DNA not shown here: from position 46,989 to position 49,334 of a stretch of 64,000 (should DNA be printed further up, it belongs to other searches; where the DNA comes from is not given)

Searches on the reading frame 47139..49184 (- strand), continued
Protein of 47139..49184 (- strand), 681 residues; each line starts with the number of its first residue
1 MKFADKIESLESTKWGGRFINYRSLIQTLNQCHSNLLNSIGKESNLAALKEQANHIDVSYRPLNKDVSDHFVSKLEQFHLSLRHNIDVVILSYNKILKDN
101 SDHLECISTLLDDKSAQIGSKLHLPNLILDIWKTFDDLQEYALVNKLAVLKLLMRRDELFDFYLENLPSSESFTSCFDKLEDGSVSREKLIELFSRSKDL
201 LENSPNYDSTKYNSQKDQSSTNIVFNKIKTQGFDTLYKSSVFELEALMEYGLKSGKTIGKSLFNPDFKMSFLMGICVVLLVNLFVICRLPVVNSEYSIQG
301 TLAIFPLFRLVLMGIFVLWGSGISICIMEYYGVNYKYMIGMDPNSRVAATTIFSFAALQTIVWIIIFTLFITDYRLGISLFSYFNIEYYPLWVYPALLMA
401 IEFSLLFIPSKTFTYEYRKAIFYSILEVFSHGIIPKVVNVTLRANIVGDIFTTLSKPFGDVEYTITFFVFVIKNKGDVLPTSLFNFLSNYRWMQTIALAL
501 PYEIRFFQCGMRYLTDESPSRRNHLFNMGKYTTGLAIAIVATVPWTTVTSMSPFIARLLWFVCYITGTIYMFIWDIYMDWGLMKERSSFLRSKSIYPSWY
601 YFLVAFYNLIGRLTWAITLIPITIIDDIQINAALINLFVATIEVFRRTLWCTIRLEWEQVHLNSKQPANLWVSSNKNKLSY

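Call 41: list_cluster_members(proteins=[P0035, P0036, P0037, P0038, P0039, P0040, P0060, P0064, P0074, P0086])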
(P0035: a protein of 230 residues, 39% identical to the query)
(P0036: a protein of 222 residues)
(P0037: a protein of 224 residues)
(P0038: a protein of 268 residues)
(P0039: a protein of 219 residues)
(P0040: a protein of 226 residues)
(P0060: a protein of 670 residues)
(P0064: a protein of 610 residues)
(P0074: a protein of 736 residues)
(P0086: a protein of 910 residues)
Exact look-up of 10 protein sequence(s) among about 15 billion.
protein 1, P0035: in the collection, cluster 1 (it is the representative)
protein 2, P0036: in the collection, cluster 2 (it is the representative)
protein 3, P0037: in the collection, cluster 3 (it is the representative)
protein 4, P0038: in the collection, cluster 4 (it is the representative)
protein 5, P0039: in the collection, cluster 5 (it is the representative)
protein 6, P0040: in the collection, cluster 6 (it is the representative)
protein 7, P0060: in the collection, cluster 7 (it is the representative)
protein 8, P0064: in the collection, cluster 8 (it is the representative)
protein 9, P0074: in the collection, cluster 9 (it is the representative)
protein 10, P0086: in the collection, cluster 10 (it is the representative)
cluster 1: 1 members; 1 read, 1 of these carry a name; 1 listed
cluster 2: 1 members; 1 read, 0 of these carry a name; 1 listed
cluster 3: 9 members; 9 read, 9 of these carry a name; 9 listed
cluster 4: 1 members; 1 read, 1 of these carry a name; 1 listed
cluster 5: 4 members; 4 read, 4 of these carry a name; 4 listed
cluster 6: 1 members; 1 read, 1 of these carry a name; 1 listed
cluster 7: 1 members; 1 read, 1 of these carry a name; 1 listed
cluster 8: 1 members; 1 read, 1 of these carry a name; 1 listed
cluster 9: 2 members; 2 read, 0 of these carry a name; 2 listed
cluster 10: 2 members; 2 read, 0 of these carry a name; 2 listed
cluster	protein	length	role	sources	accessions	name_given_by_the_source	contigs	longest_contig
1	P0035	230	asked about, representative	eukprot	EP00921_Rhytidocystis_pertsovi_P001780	GHVQ01003059.1.p1 GENE.GHVQ01003059.1~~GHVQ01003059.1.p1 ORF type:complete len:231 ...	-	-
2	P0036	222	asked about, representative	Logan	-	-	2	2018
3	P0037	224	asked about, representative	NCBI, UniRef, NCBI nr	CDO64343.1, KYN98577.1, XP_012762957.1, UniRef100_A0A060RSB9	conserved Plasmodium membrane protein, unknown function [Plasmodium reichenowi] | Putative membrane protein n=1 Tax=Plasmodium reichenowi TaxID=5854 RepID=A0A060RSB9_PLARE | putative membrane protein [Plasmodium reichenowi]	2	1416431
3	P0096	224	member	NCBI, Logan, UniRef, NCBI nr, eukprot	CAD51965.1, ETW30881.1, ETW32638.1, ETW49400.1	hypothetical protein PFAG_02539 [Plasmodium falciparum Santa Lucia] | Transmembrane protein n=11 Tax=Plasmodium falciparum TaxID=5833 RepID=Q8I2M5_PLAF7 | conserved protein, unknown function [Plasmodium falciparum 3D7]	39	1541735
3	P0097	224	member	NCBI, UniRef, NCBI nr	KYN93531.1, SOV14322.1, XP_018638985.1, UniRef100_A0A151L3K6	putative membrane protein [Plasmodium gaboni] | Putative membrane protein n=1 Tax=Plasmodium gaboni TaxID=647221 RepID=A0A151L3K6_9APIC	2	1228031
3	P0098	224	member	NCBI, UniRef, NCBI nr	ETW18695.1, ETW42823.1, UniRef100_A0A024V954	hypothetical protein PFNF135_02717 [Plasmodium falciparum NF135/5.C10] | Transmembrane protein n=2 Tax=Plasmodium falciparum TaxID=5833 RepID=A0A024V954_PLAFA | hypothetical protein PFFVO_02591 [Plasmodium falciparum Vietnam Oak-Knoll (FVO)]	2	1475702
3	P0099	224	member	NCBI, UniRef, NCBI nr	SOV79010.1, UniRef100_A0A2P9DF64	conserved Plasmodium membrane protein, unknown function [Plasmodium reichenowi] | Transmembrane protein n=1 Tax=Plasmodium reichenowi TaxID=5854 RepID=A0A2P9DF64_PLARE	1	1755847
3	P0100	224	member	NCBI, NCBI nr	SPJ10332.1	conserved Plasmodium membrane protein, unknown function [Plasmodium sp. DRC-Itaito]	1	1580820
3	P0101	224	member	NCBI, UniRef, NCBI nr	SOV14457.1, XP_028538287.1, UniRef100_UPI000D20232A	conserved Plasmodium membrane protein, unknown function [Plasmodium sp. gorilla clade G2] | conserved Plasmodium membrane protein, unknown function n=1 Tax=Plasmodium sp. gorilla ...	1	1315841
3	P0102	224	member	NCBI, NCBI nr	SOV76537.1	conserved Plasmodium membrane protein, unknown function [Plasmodium sp. gorilla clade G3]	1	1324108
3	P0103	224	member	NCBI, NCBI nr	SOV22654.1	conserved Plasmodium membrane protein, unknown function [Plasmodium sp. DRC-Itaito]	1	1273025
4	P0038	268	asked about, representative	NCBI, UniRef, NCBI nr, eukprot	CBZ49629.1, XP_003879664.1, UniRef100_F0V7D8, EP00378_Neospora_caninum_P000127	hypothetical protein NCLIV_001200 [Neospora caninum Liverpool] | Transmembrane protein n=1 Tax=Neospora caninum (strain Liverpool) TaxID=572307 ... | XP_003879664.1 hypothetical protein NCLIV_001200 [Neospora caninum Liverpool]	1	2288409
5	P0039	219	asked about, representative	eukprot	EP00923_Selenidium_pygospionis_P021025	GHVN01036270.1.p1 GENE.GHVN01036270.1~~GHVN01036270.1.p1 ORF type:complete len:220 ...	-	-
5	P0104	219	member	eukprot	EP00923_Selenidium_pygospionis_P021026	GHVN01036271.1.p1 GENE.GHVN01036271.1~~GHVN01036271.1.p1 ORF type:complete len:220 ...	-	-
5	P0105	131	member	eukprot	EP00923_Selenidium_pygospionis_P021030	GHVN01036275.1.p1 GENE.GHVN01036275.1~~GHVN01036275.1.p1 ORF type:complete len:132 ...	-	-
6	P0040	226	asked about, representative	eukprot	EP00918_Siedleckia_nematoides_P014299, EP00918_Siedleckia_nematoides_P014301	GHVU01031079.1.p1 GENE.GHVU01031079.1~~GHVU01031079.1.p1 ORF type:complete len:227 ...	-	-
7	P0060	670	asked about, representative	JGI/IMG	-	hypothetical protein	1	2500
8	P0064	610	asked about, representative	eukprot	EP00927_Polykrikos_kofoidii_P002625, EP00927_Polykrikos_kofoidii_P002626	TRINITY_DN11052_c0_g1_i1.p1 TRINITY_DN11052_c0_g1~~TRINITY_DN11052_c0_g1_i1.p1 ORF ...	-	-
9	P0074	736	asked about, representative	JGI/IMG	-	-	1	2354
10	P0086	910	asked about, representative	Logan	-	-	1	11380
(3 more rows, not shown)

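Call 44: search_solved_structures(query=A4, max_evalue=10)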
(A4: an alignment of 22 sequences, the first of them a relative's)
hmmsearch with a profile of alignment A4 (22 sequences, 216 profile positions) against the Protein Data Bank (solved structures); distinct sequences matched with E-value up to 10: 1.
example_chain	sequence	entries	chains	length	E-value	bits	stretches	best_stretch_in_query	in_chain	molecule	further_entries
9hjm_H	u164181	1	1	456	0.59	12.8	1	34-64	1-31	DUF6242 domain-containing protein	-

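Call 51: predict_structure(alignment_id=A4)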
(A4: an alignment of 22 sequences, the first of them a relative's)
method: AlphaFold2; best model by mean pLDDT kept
length: 202 residues; sequences in the alignment: 22
mean_pLDDT: 82.3   pTM: 0.75
mean pLDDT of the five models: 82.3, 80.3, 80.0, 80.1, 79.9
residues with pLDDT >= 90: 77; 70-90: 91; 50-70: 31; < 50: 3
segments of 3 or more residues with pLDDT < 50: 1-3
pLDDT, mean of each block of 10 residues (from residue 1): 55 73 79 94 93 83 91 95 89 70 82 87 94 91 88 93 89 62 62 77 72
secondary structure, 60 per line:
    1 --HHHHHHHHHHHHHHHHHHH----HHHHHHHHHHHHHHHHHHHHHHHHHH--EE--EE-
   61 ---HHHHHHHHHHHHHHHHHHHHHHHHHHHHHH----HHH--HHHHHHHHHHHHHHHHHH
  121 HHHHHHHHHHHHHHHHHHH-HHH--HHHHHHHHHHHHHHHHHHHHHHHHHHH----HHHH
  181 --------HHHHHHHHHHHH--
elements in order: H3-21 H26-51 H64-93 H103-139 H146-172 H177-180 H189-200

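Call 56: fold_search(model_id=the predicted structure, library=pdb)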
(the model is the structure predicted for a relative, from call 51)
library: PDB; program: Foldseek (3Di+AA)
matches with E <= 10: 336; with E <= 0.001: 0
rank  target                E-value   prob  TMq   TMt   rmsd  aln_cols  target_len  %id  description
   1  8a6m_MODEL_1_A        4.8e-01  0.80  0.37  0.43   6.3       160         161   13  Phosphatidylserine-dependent synaptic vesicle membrane sculpting by synaptogyrin (released 2023-05-24)
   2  1o5h_A                6.6e-01  0.72  0.39  0.39   9.5       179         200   11  Crystal structure of formiminotetrahydrofolate cyclodeaminase (TM1560) from Thermotoga maritima at 2.80 A resolution (released 2003-09-30)
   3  2cf7_E                6.6e-01  0.44  0.26  0.34  19.6       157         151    8  Asp74Ala mutant crystal structure for Dps-like peroxide resistance protein Dpr from Streptococcus suis. (released 2006-09-28)
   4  7vg4_B                7.0e-01  0.57  0.37  0.36   8.0       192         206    9  10,5-methenyltetrahydrofolate cyclohydrolase from Methylobacterium extorquens AM1 strain (released 2022-07-06)
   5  8hj2_R                7.3e-01  0.35  0.30  0.23  11.6       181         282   13  GPR21 wt with G15 complex (released 2023-03-15)
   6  1o5h_B                7.6e-01  0.47  0.34  0.34   9.7       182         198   12  Crystal structure of formiminotetrahydrofolate cyclodeaminase (TM1560) from Thermotoga maritima at 2.80 A resolution (released 2003-09-30)
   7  5vjs                  8.4e-01  0.80  0.43  0.44  10.0       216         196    7  De Novo Photosynthetic Reaction Center Protein Equipped with Heme B, a synthetic Zn porphyrin, and Zn(II) cations (released 2018-04-25)
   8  8unz_R                8.4e-01  0.38  0.25  0.19  10.8       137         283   14  CryoEM structure of beta-2-adrenergic receptor in complex with GTP-bound Gs heterotrimer (Class O) (released 2024-03-06)
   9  8gej_R                8.4e-01  0.28  0.25  0.20  11.1       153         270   14  CryoEM structure of beta-2-adrenergic receptor in complex with nucleotide-free Gs heterotrimer (#20 of 20) (released 2024-03-06)
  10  7vg4_C                8.8e-01  0.60  0.41  0.40   7.8       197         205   10  10,5-methenyltetrahydrofolate cyclohydrolase from Methylobacterium extorquens AM1 strain (released 2022-07-06)
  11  7vg4_D                1.1e+00  0.57  0.41  0.41   7.8       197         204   10  10,5-methenyltetrahydrofolate cyclohydrolase from Methylobacterium extorquens AM1 strain (released 2022-07-06)
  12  4s0v                  1.2e+00  0.47  0.32  0.16   9.5       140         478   18  Crystal structure of the human OX2 orexin receptor bound to the insomnia drug Suvorexant (released 2015-01-14)
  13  1tt9_A                1.3e+00  0.47  0.40  0.19   7.4       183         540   10  Structure of the bifunctional and Golgi associated formiminotransferase cyclodeaminase octamer (released 2005-06-28)
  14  2bw1_G                1.3e+00  0.28  0.26  0.31  19.9       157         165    8  Iron-bound crystal structure of Dps-like peroxide resistance protein (Dpr) from Streptococcus suis. (released 2006-09-27)
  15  8hmp_R                1.3e+00  0.33  0.27  0.21  10.4       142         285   14  GPR52 with Gs and c17 (released 2023-06-21)
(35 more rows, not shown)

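Call 61: search_protein_families(library=pfam, proteins=[P0006], max_evalue=0.01)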
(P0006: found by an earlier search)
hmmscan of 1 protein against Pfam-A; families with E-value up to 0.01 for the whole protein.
P0006 (293 aa): 3 families
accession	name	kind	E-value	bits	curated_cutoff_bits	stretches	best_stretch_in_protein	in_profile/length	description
PF21266.3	RRP4_S1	-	1.2e-30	105.9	27.3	1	77-149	1-73/73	RRP4, S1 domain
PF15985.11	KH_6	-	4.2e-11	43.4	27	1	171-210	1-44/47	KH domain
PF14382.12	ECR1_N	-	2e-06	27.9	27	1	28-62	2-35/38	Exosome complex exonuclease RRP4 N-terminal region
